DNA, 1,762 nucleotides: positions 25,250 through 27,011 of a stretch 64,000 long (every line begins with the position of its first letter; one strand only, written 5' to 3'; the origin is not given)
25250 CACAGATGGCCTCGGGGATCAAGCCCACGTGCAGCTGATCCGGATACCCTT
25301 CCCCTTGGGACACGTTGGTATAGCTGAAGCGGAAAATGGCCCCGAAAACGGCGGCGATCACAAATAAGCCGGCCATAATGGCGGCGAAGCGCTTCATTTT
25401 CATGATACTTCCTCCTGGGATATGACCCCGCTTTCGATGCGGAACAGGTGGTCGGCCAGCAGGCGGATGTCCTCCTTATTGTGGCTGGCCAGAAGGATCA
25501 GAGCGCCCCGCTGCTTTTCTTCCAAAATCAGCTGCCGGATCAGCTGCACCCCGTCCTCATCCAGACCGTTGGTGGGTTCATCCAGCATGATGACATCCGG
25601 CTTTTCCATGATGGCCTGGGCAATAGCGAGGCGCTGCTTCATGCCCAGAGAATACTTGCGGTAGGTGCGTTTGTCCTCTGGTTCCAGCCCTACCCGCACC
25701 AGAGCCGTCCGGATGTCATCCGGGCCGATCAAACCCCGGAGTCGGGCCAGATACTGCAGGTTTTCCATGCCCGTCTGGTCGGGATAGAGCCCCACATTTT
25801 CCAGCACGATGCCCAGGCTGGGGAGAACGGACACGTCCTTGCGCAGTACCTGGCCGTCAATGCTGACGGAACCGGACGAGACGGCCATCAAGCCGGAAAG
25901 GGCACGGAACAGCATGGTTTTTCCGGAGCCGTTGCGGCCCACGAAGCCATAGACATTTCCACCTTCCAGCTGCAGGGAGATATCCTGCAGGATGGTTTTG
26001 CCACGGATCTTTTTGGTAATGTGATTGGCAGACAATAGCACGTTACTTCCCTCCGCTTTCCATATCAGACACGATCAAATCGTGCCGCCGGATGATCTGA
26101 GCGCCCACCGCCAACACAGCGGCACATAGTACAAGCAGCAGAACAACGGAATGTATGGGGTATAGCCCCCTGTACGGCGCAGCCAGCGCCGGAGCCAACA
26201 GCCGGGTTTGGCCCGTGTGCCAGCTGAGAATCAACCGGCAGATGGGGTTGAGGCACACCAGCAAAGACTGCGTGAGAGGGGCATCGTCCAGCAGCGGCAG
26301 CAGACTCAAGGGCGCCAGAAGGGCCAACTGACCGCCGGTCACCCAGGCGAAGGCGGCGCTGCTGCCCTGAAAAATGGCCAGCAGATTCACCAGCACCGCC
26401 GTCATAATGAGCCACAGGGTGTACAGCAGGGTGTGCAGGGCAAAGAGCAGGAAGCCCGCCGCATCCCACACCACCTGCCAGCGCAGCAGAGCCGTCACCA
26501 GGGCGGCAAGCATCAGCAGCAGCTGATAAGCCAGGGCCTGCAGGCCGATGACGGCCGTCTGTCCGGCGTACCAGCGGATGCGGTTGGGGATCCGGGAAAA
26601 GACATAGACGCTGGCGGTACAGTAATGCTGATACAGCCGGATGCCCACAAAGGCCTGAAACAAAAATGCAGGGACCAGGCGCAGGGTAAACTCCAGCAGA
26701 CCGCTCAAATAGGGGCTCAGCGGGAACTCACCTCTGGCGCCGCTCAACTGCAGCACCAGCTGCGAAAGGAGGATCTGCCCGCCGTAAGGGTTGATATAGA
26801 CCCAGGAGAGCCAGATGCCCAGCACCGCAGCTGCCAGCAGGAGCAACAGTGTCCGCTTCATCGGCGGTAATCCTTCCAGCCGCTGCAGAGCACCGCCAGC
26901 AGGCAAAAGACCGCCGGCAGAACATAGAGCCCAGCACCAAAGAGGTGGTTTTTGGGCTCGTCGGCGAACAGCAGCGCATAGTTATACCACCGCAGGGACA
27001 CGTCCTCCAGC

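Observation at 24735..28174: Candidate undescribed bacteriocin/self-protection locus: secreted Lcn972-like protein + two-permease/one-ATPase ABC module + anchored accessory protein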

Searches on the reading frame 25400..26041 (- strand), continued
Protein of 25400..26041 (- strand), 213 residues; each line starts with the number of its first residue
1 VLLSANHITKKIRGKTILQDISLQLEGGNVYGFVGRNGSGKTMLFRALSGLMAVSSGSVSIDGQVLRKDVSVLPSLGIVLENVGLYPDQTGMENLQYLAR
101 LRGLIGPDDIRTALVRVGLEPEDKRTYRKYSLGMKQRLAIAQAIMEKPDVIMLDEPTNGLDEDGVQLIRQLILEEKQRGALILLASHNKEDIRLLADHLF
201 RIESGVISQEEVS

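Call 89: get_annotated_region(hit=H20, flank=7000)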
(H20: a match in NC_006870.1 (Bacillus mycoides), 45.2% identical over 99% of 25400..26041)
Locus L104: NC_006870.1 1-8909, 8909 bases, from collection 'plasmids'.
description: Bacillus mycoides plasmid pDx14.2, complete sequence
organism: Bacillus mycoides (NCBI taxid 1405)
taxonomy: Bacteria; Bacillota; Bacilli; Bacillales; Bacillaceae; Bacillus; Bacillus mycoides
host: -; source: soil; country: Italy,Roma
typing (MOB-suite, as given by PLSDB): mobilizable; replicon rep_cluster_1836; relaxase MOBV
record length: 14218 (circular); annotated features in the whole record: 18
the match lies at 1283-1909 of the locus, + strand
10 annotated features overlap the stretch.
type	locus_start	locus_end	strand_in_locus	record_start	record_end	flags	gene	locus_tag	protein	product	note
CDS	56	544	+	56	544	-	-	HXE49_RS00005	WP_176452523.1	hypothetical protein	-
CDS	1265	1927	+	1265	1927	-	-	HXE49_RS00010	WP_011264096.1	ATP-binding cassette domain-containing protein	-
CDS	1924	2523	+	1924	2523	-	-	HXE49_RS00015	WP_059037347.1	hypothetical protein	-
CDS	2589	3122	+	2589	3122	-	lepB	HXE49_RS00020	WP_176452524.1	signal peptidase I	GO:0009306 - protein secretion [Evidence IEA]; GO:0006465 - signal peptide processing [Evidence IEA]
CDS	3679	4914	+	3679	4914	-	-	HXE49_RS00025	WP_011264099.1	plasmid recombination protein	GO:0006310 - DNA recombination [Evidence IEA]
CDS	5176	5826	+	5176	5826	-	-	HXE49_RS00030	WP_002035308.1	MarR family transcriptional regulator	-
CDS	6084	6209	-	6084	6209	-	-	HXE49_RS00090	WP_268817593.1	hypothetical protein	-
CDS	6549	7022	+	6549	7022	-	-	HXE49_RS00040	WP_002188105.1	helix-turn-helix domain-containing protein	-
CDS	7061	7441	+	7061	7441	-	-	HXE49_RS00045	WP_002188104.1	hypothetical protein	-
CDS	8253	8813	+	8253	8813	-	-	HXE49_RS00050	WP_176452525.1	MerR family transcriptional regulator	GO:0006355 - regulation of DNA-templated transcription [Evidence IEA]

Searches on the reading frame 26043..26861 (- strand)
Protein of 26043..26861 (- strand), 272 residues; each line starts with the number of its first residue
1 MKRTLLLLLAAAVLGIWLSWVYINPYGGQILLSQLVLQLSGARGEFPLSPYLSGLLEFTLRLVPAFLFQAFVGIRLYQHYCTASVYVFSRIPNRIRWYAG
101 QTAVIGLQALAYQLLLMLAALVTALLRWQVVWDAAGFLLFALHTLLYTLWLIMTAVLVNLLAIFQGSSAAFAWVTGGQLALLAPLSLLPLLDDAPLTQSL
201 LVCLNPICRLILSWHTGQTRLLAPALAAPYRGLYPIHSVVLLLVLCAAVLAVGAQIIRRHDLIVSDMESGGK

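Call 3: search_protein_families(library=pfam, proteins=[window:26043-26861:-], max_evalue=1)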
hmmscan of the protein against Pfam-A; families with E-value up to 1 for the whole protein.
window:26043-26861:- (272 aa): 0 families

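Call 4: search_protein_families(library=ncbifam, proteins=[window:26043-26861:-], max_evalue=1)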
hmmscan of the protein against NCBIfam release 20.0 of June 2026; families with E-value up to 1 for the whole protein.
window:26043-26861:- (272 aa): 0 families

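Call 38: search_protein_families(library=padloc, proteins=[window:26043-26861:-], max_evalue=0.1)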
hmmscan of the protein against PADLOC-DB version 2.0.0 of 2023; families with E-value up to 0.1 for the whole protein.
window:26043-26861:- (272 aa): 0 families

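Call 45: search_protein_families(library=ncbifam, alignment_id=A4, max_evalue=1)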
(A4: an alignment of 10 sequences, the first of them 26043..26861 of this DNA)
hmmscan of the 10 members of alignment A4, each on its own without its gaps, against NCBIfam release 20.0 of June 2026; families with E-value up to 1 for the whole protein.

A. member 1, window:26043-26861:- (272 aa): 0 families

B. families by the number of members that match (of 10 scanned): 1 family
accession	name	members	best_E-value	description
TIGR03025.1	EPS_sugtrans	1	0.76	exopolysaccharide biosynthesis polyprenyl glycosylphosphotransferase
